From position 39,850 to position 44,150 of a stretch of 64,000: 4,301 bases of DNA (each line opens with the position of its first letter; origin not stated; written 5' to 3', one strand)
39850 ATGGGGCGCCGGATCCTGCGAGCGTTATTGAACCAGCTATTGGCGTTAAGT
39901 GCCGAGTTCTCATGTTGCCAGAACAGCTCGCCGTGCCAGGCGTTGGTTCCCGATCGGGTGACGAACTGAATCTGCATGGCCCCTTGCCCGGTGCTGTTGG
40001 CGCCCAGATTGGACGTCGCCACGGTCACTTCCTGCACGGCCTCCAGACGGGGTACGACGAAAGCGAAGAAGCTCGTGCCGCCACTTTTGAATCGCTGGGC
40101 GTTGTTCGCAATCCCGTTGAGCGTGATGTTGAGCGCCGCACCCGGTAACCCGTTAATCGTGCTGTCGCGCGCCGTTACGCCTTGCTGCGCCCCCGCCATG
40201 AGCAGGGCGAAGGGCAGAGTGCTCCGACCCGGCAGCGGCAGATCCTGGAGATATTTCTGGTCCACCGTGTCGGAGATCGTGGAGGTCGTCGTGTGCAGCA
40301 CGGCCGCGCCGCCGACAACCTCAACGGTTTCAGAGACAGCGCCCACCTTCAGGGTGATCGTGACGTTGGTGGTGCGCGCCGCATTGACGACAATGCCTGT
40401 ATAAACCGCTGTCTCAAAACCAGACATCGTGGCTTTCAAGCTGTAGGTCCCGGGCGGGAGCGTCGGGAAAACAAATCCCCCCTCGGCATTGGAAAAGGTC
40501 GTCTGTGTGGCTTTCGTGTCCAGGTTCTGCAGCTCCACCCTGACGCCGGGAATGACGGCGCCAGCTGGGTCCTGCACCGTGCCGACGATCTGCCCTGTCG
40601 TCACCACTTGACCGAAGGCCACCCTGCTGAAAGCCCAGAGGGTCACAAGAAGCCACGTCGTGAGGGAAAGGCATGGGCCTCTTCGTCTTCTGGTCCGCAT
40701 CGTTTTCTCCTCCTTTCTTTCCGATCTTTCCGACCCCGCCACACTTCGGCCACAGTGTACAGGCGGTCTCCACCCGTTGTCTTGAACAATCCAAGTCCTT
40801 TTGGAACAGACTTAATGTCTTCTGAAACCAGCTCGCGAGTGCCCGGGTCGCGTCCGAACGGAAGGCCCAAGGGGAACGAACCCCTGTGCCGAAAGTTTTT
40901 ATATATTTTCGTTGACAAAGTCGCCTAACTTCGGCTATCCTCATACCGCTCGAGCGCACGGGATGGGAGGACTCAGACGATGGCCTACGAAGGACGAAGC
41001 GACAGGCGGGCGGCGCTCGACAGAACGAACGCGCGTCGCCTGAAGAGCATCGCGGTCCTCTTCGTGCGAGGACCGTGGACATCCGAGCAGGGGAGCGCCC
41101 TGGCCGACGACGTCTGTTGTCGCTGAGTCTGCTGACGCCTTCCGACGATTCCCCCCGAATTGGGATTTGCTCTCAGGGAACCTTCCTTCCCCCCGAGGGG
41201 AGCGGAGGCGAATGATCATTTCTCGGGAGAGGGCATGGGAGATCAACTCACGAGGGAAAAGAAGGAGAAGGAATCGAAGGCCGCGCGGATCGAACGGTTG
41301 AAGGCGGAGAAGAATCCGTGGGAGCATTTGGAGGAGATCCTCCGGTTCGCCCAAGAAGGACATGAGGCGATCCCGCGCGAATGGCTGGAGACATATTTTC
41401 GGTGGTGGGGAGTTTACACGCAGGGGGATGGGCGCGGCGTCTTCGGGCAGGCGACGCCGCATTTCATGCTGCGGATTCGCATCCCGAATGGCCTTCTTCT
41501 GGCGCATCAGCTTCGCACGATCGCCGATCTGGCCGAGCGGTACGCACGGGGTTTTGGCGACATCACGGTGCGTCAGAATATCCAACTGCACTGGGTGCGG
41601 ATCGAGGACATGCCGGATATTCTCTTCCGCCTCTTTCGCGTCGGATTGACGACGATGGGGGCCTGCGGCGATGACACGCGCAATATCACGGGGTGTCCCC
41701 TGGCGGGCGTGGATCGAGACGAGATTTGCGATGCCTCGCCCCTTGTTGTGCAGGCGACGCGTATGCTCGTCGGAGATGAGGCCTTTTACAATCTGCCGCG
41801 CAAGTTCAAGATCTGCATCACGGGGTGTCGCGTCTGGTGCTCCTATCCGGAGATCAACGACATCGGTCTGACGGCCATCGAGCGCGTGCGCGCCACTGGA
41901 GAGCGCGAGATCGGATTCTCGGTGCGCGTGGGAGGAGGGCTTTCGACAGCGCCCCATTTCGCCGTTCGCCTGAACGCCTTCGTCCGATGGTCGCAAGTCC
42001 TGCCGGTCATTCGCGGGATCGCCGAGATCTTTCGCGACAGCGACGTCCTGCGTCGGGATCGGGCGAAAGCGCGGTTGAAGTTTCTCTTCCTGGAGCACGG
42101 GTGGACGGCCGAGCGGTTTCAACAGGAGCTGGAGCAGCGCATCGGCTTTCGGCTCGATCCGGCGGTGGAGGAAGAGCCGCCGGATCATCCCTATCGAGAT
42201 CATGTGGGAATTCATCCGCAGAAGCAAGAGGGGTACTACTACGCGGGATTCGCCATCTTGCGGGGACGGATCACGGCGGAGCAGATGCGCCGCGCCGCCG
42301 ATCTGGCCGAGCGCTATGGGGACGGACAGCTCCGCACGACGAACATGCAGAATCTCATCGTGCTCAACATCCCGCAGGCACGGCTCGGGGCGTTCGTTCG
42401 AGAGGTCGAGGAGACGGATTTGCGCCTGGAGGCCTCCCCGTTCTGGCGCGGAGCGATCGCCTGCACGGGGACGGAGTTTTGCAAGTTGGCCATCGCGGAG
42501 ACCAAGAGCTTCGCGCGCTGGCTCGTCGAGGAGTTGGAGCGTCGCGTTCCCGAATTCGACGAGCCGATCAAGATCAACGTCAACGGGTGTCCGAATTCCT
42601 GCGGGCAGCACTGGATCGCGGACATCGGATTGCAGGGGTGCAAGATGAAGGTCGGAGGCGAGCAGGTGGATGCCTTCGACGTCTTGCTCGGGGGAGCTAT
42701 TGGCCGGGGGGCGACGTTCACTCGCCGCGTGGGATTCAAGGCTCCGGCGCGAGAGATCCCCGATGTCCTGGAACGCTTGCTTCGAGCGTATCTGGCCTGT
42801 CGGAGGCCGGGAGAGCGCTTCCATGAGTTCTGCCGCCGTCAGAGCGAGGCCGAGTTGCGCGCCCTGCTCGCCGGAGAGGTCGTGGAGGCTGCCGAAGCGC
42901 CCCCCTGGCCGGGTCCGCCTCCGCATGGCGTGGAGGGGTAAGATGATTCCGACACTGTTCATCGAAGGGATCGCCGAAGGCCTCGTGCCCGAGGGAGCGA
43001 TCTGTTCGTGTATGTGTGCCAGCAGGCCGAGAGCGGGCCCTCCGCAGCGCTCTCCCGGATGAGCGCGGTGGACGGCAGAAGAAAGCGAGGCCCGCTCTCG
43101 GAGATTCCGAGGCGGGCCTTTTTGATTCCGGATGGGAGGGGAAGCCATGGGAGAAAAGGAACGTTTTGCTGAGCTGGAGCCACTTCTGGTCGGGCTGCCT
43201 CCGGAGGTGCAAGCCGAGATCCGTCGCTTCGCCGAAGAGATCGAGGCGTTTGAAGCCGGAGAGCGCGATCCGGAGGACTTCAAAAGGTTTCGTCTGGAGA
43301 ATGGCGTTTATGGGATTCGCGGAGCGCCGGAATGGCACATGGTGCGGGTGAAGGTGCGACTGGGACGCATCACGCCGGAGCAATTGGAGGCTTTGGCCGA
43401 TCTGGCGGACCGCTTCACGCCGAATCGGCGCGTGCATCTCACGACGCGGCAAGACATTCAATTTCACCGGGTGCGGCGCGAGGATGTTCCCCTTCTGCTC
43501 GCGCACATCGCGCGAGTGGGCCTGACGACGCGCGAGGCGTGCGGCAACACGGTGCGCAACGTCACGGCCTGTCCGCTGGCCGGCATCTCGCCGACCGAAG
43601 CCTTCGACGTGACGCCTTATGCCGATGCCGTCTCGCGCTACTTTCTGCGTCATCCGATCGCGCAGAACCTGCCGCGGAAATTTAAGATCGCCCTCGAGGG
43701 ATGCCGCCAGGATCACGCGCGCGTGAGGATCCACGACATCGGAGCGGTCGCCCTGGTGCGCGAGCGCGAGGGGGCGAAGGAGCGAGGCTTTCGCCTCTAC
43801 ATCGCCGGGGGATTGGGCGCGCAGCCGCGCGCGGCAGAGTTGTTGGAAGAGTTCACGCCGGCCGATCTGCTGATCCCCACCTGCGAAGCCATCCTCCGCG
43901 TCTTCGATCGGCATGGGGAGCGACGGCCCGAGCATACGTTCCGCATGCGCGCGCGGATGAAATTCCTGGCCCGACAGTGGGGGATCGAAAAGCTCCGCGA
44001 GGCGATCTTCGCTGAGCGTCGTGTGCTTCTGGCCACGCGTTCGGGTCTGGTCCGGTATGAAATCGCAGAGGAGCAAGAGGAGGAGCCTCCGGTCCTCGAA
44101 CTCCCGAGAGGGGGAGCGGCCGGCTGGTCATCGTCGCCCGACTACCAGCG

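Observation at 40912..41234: Long leader of reductase paralog 1 with a uORF ending in tandem Cys codons and duplicated C-rich motifs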

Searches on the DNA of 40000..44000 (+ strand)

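Call 4: search_rna_families(source=window, start=40000, end=44000, threshold=evalue, max_evalue=10, show_alignments=3)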
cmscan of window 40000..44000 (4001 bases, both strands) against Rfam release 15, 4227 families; matches with E-value up to 10: 4.
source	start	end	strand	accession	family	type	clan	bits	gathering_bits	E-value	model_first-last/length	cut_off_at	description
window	43028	43100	-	RF03972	mir-3150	Gene; miRNA;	-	21.7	100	1.6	1-80/80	no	mir-3150 microRNA precursor family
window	43049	43133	+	RF00236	ctRNA_pGA1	Gene; antisense;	-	17.9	45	3.8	1-79/79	no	ctRNA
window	40591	40688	+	RF01678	P37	Gene; sRNA;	-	16.9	50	9.2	1-62/62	no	Pseudomonas sRNA P37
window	43327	43509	+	RF04320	RsmV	Gene; sRNA;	CL00106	10.6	100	9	1-196/196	no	RsmV RNA family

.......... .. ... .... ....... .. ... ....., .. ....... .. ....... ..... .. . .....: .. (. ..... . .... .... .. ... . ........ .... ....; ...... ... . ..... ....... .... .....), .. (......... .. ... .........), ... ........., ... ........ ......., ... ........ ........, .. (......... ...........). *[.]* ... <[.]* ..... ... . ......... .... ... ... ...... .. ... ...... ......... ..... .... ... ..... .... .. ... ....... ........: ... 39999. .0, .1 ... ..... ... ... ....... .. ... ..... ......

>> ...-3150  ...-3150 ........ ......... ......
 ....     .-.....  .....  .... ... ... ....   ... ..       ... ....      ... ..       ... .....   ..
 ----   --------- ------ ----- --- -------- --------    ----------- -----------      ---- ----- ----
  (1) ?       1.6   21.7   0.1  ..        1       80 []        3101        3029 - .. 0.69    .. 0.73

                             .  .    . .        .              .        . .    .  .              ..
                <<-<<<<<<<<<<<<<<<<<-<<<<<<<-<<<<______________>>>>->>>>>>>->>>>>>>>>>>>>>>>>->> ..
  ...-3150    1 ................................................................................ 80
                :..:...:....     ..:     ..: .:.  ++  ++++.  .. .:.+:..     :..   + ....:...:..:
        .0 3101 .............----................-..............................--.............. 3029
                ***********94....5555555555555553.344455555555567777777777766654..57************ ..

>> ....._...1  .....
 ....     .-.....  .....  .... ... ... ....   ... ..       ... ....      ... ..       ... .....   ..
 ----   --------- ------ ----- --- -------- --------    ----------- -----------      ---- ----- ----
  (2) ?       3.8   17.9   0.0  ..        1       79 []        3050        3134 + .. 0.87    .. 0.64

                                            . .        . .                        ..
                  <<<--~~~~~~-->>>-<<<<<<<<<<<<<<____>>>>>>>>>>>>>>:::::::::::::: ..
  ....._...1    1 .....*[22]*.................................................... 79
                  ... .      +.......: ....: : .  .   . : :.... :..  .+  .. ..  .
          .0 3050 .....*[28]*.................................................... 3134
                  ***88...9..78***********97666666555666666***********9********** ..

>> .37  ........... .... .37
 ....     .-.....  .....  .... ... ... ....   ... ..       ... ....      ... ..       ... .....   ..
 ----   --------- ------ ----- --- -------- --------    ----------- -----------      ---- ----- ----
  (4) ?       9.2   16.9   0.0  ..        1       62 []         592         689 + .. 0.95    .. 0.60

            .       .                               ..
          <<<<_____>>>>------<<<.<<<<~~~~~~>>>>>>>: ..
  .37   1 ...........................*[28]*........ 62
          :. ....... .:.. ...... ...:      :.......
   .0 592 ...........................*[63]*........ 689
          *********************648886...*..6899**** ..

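Call 52: search_rna_families(sources=[L017, L042, L161, L164], threshold=gathering)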
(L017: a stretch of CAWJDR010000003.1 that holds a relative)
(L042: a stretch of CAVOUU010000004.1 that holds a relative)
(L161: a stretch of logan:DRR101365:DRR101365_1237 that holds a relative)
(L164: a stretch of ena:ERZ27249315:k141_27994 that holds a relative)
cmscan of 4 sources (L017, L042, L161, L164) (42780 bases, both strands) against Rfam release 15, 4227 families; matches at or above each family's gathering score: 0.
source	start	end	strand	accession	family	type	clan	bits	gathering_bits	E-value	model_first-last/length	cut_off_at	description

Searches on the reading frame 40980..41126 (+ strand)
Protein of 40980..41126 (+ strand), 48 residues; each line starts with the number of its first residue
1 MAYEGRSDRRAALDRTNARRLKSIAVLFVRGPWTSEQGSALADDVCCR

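Call 6: search_protein_families(library=pfam, proteins=[window:40980-41126:+])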
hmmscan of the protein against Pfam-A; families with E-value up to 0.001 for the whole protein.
window:40980-41126:+ (48 aa): 0 families

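Call 35: find_homologous_proteins(query=A2, max_evalue=10)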
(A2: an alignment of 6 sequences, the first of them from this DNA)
Query A2 (6 sequences) (48 aa, profile of the alignment): 12 proteins with E <= 10 among 24 candidates.
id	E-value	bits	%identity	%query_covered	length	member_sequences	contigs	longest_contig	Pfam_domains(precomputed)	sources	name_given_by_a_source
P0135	3.3e-22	96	46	100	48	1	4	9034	-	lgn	-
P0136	4.7e-21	92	61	65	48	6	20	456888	-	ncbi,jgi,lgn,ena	jgi:hypothetical protein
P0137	2.2e-20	90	54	58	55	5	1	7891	-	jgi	jgi:hypothetical protein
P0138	2.6e-20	90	100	100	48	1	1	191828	-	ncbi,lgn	-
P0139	5.6e-20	89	61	65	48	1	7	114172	-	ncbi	-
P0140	8.8e-20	88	59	60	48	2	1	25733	-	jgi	-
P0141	2.4e-17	81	55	69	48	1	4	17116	-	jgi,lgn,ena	-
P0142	3.2e-17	80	79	100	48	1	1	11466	-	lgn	-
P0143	2.3e-16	77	49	77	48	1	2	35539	-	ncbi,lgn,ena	-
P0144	8.4e-16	76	74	48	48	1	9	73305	-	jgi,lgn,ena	-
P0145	2.7e-15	74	56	81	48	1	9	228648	-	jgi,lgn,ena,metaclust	metaclust:\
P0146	2.8e-14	71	44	100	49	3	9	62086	-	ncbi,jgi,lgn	-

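Call 37: find_encoding_contigs(protein=P0142, flank=4000, max_places=2)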
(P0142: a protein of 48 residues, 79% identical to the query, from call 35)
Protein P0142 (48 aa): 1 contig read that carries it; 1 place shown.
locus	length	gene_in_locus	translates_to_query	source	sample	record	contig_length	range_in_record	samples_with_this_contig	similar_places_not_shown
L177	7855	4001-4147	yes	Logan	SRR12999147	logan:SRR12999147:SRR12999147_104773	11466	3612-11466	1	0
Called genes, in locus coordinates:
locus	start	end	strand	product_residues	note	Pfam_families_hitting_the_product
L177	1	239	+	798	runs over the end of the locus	PF07944:Beta-AFase-like_GH127_cat, PF20736:Glyco_hydro127M, PF16375:DUF4986, PF20620:DUF6805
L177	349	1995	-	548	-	PF07969:Amidohydro_3 (weak), PF01979:Amidohydro_1 (weak)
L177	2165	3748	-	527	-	PF25183:OMP_b-brl_4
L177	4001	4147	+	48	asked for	-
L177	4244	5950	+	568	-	PF03460:NIR_SIR_ferr, PF01077:NIR_SIR, PF03460:NIR_SIR_ferr, PF01077:NIR_SIR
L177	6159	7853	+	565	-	?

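Call 38: find_encoding_contigs(protein=P0143, flank=4000, max_places=2)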
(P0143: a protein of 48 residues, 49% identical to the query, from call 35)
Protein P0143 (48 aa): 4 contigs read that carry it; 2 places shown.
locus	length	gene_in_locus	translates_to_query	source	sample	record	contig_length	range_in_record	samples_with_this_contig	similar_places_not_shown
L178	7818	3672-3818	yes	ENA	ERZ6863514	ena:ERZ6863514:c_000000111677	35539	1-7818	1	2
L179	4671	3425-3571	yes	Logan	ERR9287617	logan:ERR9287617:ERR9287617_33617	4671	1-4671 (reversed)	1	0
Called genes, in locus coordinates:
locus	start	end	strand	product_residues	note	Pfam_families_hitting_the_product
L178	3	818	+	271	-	?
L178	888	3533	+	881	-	-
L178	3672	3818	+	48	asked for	-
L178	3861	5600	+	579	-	PF03460:NIR_SIR_ferr, PF01077:NIR_SIR, PF03460:NIR_SIR_ferr, PF01077:NIR_SIR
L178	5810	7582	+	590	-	PF03460:NIR_SIR_ferr, PF01077:NIR_SIR, PF03460:NIR_SIR_ferr, PF01077:NIR_SIR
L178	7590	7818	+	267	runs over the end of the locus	PF00590:TP_methylase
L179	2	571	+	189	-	?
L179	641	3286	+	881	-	-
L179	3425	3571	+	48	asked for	-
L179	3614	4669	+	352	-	?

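Call 39: find_encoding_contigs(protein=P0145, flank=4000, max_places=2)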
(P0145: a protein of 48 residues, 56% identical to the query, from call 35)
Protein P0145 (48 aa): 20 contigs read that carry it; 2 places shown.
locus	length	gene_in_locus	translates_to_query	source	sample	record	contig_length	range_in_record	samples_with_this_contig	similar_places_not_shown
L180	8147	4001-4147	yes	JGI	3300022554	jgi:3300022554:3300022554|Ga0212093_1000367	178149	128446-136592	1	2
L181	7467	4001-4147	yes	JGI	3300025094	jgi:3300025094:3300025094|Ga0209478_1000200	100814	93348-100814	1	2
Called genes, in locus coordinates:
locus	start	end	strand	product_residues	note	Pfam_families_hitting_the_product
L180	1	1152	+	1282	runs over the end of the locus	PF13517:FG-GAP_3 (faint), PF01839:FG-GAP (faint), PF02010:REJ (faint), PF17963:Big_9 (faint), PF18911:PKD_4, PF22352:K319L-like_PKD, PF18911:PKD_4, PF22352:K319L-like_PKD, +1 more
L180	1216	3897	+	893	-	-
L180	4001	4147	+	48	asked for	-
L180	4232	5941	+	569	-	PF03460:NIR_SIR_ferr, PF01077:NIR_SIR, PF03460:NIR_SIR_ferr, PF01077:NIR_SIR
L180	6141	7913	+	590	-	PF03460:NIR_SIR_ferr, PF01077:NIR_SIR, PF03460:NIR_SIR_ferr, PF01077:NIR_SIR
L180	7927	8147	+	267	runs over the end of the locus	PF00590:TP_methylase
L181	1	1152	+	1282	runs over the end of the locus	PF13517:FG-GAP_3 (faint), PF01839:FG-GAP (faint), PF02010:REJ (faint), PF17963:Big_9 (faint), PF18911:PKD_4, PF22352:K319L-like_PKD, PF18911:PKD_4, PF22352:K319L-like_PKD, +1 more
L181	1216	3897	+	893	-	-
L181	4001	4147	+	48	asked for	-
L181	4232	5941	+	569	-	PF03460:NIR_SIR_ferr, PF01077:NIR_SIR, PF03460:NIR_SIR_ferr, PF01077:NIR_SIR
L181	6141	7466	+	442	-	?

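Call 40: find_encoding_contigs(protein=P0146, flank=4000, max_places=2)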
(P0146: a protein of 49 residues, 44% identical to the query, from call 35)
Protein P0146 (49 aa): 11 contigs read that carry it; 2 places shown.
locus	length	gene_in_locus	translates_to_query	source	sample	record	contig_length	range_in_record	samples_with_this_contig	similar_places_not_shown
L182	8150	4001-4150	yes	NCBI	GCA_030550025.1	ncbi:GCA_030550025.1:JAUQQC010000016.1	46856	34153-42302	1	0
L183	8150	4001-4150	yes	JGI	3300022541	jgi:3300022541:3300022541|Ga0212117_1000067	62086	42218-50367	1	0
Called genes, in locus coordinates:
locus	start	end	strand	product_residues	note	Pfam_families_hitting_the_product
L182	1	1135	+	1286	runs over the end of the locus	PF13517:FG-GAP_3 (faint), PF17963:Big_9 (faint), PF02010:REJ (faint), PF18911:PKD_4, PF21027:Sde0182_C (faint), PF22352:K319L-like_PKD, PF18911:PKD_4, PF22352:K319L-like_PKD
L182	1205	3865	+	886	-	-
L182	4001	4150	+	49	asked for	-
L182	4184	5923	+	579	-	PF03460:NIR_SIR_ferr, PF01077:NIR_SIR, PF03460:NIR_SIR_ferr, PF01077:NIR_SIR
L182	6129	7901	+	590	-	PF03460:NIR_SIR_ferr, PF01077:NIR_SIR, PF03460:NIR_SIR_ferr, PF01077:NIR_SIR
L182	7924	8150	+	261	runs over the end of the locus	PF00590:TP_methylase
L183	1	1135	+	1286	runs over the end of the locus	PF13517:FG-GAP_3 (faint), PF17963:Big_9 (faint), PF02010:REJ (faint), PF18911:PKD_4, PF21027:Sde0182_C (faint), PF22352:K319L-like_PKD, PF18911:PKD_4, PF22352:K319L-like_PKD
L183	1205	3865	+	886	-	-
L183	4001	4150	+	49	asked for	-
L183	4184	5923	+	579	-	PF03460:NIR_SIR_ferr, PF01077:NIR_SIR, PF03460:NIR_SIR_ferr, PF01077:NIR_SIR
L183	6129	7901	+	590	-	PF03460:NIR_SIR_ferr, PF01077:NIR_SIR, PF03460:NIR_SIR_ferr, PF01077:NIR_SIR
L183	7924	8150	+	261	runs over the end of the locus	PF00590:TP_methylase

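Call 66: find_encoding_contigs(protein=window:40980-41126:+, flank=1000, max_places=3)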
Protein window:40980-41126:+ (48 aa): 1 contig read that carries it; 1 place shown.
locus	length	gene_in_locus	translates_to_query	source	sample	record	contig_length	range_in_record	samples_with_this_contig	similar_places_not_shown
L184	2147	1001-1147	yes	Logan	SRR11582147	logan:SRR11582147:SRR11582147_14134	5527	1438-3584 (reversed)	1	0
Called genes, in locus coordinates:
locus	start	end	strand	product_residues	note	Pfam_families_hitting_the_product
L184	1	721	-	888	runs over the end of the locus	?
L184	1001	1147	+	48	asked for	-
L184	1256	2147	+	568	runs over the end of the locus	PF03460:NIR_SIR_ferr, PF01077:NIR_SIR, PF03460:NIR_SIR_ferr, PF01077:NIR_SIR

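Call 71: predict_structure(alignment_id=A4)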
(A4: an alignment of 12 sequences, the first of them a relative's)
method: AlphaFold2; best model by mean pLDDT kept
length: 48 residues; sequences in the alignment: 12
mean_pLDDT: 60.4   pTM: 0.24
mean pLDDT of the five models: 60.4, 60.0, 56.7, 56.5, 55.7
residues with pLDDT >= 90: 0; 70-90: 1; 50-70: 46; < 50: 1
segments of 3 or more residues with pLDDT < 50: none
pLDDT, mean of each block of 10 residues (from residue 1): 56 68 62 55 62
secondary structure, 60 per line:
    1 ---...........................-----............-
elements in order: H4-30 H36-47

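Call 73: search_protein_representatives(alignment_id=A4)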
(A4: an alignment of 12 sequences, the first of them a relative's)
Query: 12 sequences, 48 profile positions. Proteins with E-value up to 0.001 (for the whole library): 6; up to 1e-10: 5; up to 1e-30: 0. The best 6 are listed.
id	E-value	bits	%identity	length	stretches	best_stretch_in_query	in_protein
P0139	8.5e-22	93.3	-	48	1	1-48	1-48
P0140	1.8e-20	89.1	-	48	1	1-48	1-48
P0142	3.1e-20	88.3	-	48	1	1-48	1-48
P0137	5.9e-17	77.8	-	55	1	1-48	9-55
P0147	4.8e-12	62.1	-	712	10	37-48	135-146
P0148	2.9e-04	37.2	-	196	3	15-36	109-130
